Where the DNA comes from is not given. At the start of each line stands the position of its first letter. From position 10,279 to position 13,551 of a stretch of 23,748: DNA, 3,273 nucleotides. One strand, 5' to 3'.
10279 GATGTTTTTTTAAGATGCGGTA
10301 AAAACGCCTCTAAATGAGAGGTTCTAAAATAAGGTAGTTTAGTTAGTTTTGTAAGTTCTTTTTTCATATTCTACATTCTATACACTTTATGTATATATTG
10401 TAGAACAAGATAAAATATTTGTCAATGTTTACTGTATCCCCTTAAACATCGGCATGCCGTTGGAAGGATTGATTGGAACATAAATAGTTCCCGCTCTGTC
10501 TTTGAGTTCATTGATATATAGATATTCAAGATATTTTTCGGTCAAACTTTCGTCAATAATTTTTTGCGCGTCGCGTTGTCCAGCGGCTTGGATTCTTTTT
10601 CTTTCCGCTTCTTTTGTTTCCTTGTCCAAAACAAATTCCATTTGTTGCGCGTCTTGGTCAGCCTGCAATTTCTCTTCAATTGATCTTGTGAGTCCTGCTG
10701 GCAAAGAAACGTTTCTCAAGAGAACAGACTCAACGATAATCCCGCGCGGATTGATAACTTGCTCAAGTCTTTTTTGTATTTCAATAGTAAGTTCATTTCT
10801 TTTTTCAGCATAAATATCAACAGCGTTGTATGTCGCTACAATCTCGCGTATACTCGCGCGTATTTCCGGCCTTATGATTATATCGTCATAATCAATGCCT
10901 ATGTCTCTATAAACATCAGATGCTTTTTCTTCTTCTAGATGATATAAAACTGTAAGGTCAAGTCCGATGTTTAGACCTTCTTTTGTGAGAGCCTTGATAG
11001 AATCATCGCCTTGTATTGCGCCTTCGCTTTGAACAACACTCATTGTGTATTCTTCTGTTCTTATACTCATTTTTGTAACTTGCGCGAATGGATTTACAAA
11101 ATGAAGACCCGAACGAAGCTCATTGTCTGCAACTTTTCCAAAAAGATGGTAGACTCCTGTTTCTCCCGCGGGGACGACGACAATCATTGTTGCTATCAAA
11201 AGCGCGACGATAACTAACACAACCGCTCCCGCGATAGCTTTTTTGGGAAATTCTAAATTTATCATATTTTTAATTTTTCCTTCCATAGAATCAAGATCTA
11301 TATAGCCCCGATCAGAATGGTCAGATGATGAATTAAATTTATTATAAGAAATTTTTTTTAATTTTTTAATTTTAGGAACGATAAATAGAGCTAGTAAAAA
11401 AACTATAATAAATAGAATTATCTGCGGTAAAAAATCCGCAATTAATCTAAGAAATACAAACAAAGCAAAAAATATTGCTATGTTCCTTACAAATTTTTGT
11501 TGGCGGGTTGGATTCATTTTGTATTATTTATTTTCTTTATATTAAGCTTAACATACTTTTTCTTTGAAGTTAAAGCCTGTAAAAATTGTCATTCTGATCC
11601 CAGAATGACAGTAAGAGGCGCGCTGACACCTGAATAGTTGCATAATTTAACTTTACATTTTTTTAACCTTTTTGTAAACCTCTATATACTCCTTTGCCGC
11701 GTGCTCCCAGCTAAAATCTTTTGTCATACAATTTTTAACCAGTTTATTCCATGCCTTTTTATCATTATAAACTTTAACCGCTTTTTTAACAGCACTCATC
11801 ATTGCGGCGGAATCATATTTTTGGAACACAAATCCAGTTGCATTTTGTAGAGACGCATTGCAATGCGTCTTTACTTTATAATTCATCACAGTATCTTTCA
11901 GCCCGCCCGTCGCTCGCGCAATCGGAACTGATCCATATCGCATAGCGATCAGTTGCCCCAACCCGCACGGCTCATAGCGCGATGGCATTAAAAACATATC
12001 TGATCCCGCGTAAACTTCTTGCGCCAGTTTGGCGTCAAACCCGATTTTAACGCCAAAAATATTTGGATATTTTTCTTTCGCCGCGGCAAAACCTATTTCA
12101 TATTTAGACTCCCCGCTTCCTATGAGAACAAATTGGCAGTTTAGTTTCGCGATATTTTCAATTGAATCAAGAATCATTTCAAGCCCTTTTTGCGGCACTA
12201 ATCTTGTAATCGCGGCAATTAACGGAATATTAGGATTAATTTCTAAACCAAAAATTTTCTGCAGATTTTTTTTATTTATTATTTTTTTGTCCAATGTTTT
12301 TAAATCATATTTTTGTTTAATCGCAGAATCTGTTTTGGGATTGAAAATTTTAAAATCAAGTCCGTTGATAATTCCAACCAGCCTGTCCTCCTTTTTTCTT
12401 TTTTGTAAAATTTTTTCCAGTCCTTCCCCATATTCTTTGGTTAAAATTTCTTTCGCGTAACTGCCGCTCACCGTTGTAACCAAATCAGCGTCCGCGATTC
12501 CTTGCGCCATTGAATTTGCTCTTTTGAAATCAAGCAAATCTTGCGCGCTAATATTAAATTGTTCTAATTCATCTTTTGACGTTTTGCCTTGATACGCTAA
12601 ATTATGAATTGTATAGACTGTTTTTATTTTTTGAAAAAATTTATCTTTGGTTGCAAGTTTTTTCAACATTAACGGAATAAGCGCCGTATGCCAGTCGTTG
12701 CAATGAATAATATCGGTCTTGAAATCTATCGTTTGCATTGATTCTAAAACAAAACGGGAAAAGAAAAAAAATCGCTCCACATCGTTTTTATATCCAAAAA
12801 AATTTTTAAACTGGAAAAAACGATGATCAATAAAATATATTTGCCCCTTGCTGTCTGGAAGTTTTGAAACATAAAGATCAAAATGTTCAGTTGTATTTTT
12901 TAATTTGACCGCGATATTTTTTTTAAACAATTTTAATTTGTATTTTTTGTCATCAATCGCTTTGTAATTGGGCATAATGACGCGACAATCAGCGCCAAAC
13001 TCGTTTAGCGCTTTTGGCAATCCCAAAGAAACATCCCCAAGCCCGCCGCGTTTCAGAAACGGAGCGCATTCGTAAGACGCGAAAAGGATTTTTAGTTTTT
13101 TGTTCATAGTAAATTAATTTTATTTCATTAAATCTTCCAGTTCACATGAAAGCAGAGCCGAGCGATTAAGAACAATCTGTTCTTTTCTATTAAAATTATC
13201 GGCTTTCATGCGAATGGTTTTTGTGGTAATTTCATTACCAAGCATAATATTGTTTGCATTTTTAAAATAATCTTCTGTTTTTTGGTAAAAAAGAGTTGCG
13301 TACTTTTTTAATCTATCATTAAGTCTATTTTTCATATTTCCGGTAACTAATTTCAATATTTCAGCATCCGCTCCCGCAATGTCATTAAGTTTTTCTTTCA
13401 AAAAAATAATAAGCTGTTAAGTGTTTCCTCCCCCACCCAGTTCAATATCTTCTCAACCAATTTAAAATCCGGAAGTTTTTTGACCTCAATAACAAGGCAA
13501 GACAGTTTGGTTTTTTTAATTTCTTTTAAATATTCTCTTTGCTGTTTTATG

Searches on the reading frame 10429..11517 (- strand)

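Call 3: search_protein_families(library=pfam, proteins=[window:10429-11517:-], max_evalue=0.1)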
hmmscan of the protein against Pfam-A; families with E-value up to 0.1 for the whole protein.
window:10429-11517:- (362 aa): 5 families
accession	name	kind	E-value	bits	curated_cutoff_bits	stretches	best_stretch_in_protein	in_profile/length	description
PF01145.31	Band_7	-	4.9e-32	111.8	23.6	1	114-298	2-166/176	SPFH domain / Band 7 family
PF13421.11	Band_7_1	-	0.0011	19.1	24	1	215-284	137-207/211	SPFH domain-Band 7 family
PF05552.17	MS_channel_1st_1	-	0.036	14.4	22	1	22-52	6-36/50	Mechanosensitive ion channel, conserved TM helix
PF13124.11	DUF3963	-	0.061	13.8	25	1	7-22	17-32/40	Protein of unknown function (DUF3963)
PF04932.20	Wzy_C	-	0.084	13.1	31.7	0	100-160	41-91/149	O-Antigen ligase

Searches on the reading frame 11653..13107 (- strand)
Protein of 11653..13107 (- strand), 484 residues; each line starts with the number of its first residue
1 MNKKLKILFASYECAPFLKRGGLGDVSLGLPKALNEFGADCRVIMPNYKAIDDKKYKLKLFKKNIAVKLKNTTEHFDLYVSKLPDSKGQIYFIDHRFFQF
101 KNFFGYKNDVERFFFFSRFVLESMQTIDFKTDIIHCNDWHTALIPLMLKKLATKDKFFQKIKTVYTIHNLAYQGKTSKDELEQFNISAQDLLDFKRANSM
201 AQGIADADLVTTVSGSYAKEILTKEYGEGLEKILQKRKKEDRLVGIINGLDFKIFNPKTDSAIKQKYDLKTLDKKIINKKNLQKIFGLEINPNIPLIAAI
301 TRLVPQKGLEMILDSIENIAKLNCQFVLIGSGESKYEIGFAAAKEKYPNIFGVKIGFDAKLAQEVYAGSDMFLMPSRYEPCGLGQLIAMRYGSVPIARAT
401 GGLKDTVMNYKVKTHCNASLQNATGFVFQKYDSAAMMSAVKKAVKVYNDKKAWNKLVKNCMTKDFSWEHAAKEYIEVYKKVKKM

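Call 65: search_protein_families(library=pfam, proteins=[window:11653-13107:-], max_evalue=0.00001)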
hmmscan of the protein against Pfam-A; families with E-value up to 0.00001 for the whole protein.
window:11653-13107:- (484 aa): 4 families
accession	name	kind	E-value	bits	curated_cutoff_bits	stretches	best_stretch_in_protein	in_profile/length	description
PF08323.17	Glyco_transf_5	-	7e-71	239.1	22.7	1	6-236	1-239/239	Starch synthase catalytic domain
PF00534.26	Glycos_transf_1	-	3.8e-17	62.8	26.4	1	287-455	8-167/172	Glycosyl transferases group 1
PF13692.12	Glyco_trans_1_4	-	1.6e-12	48.3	27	1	295-442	2-138/142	Glycosyl transferases group 1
PF13439.12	Glyco_transf_4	-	1.2e-06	29.1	28.5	1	110-223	54-150/170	Glycosyltransferase Family 4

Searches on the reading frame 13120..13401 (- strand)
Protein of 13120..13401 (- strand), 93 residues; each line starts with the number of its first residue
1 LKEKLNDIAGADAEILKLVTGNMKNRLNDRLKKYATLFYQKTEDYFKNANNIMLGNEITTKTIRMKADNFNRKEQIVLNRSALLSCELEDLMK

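Call 3: search_protein_families(library=pfam, proteins=[window:13120-13401:-], max_evalue=0.1)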
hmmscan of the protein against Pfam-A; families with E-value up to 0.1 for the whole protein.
window:13120-13401:- (93 aa): 2 families
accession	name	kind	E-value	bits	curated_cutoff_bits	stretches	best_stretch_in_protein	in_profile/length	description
PF05878.16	Phyto_Pns9_10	-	0.031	13.9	27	1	12-61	202-253/344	Phytoreovirus nonstructural protein Pns9/Pns10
PF07346.16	DUF1477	-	0.036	14.7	27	1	20-86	25-84/115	Protein of unknown function (DUF1477)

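Call 4: search_protein_families(library=padloc, proteins=[window:13120-13401:-], max_evalue=0.1)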
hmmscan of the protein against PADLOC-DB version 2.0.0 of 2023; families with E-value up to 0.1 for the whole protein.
window:13120-13401:- (93 aa): 0 families

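Call 6: search_protein_families(library=ncbifam, proteins=[window:13120-13401:-], max_evalue=1)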
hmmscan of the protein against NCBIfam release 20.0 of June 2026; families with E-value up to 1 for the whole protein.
window:13120-13401:- (93 aa): 0 families

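Call 7: search_protein_families(library=phrogs, proteins=[window:13120-13401:-], max_evalue=1)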
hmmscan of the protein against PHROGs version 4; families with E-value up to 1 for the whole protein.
window:13120-13401:- (93 aa): 0 families

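Call 56: find_homologous_proteins(query=window:13120-13401:-, max_evalue=0.001)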
Query window:13120-13401:- (93 aa): 6 proteins with E <= 0.001 among 6 candidates.
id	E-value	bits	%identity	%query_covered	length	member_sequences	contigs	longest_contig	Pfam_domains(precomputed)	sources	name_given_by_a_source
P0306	9.8e-52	190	100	100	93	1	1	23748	-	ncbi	ncbi:MAG: hypothetical protein ABIC82_02160 [bacterium]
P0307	3.9e-24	102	69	76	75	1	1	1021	-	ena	-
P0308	1.5e-22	97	70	75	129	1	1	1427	-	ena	-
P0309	1.9e-19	87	68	70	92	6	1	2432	-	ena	-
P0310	2.6e-19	87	66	70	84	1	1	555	-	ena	-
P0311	2.9e-16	77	66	67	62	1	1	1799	-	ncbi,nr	ncbi:MAG: hypothetical protein KAR20_18385, partial [Candidatus Heimdallarchaeota archaeon]|nr:hypot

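Call 57: find_encoding_contigs(protein=P0309, flank=3000, max_places=3)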
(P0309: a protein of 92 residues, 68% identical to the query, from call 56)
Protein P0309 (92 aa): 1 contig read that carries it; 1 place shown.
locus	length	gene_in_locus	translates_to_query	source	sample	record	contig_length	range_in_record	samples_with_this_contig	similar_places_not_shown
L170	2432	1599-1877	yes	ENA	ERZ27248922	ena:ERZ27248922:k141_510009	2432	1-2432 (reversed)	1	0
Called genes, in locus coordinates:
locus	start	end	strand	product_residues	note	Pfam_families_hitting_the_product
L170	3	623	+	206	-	?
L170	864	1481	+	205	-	PF08279:HTH_11 (weak), PF13412:HTH_24 (weak), PF22600:MTPAP-like_central (weak), PF01909:NTP_transf_2, PF18765:Polbeta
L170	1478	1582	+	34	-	-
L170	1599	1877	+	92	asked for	-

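Call 58: find_encoding_contigs(protein=P0308, flank=3000, max_places=3)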
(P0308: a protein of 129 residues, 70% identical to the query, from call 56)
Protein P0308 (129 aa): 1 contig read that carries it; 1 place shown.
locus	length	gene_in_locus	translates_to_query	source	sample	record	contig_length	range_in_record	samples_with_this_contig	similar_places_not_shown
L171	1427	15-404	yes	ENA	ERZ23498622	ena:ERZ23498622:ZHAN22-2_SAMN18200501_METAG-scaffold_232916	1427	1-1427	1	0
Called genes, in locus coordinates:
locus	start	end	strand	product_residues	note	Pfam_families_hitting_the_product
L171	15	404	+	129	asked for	-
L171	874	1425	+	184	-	?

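Call 72: predict_structure(alignment_id=A4)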
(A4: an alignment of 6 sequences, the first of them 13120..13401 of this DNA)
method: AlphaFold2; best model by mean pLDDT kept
length: 93 residues; sequences in the alignment: 6
mean_pLDDT: 58.6   pTM: 0.33
mean pLDDT of the five models: 58.6, 56.9, 54.2, 53.7, 50.4
residues with pLDDT >= 90: 0; 70-90: 1; 50-70: 84; < 50: 8
segments of 3 or more residues with pLDDT < 50: 1-5
pLDDT, mean of each block of 10 residues (from residue 1): 49 53 54 65 63 54 59 67 65 55
secondary structure, 60 per line:
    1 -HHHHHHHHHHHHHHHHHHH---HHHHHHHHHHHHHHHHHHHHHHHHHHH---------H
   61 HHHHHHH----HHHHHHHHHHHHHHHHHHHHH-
elements in order: H2-20 H24-50 H60-67 H72-92
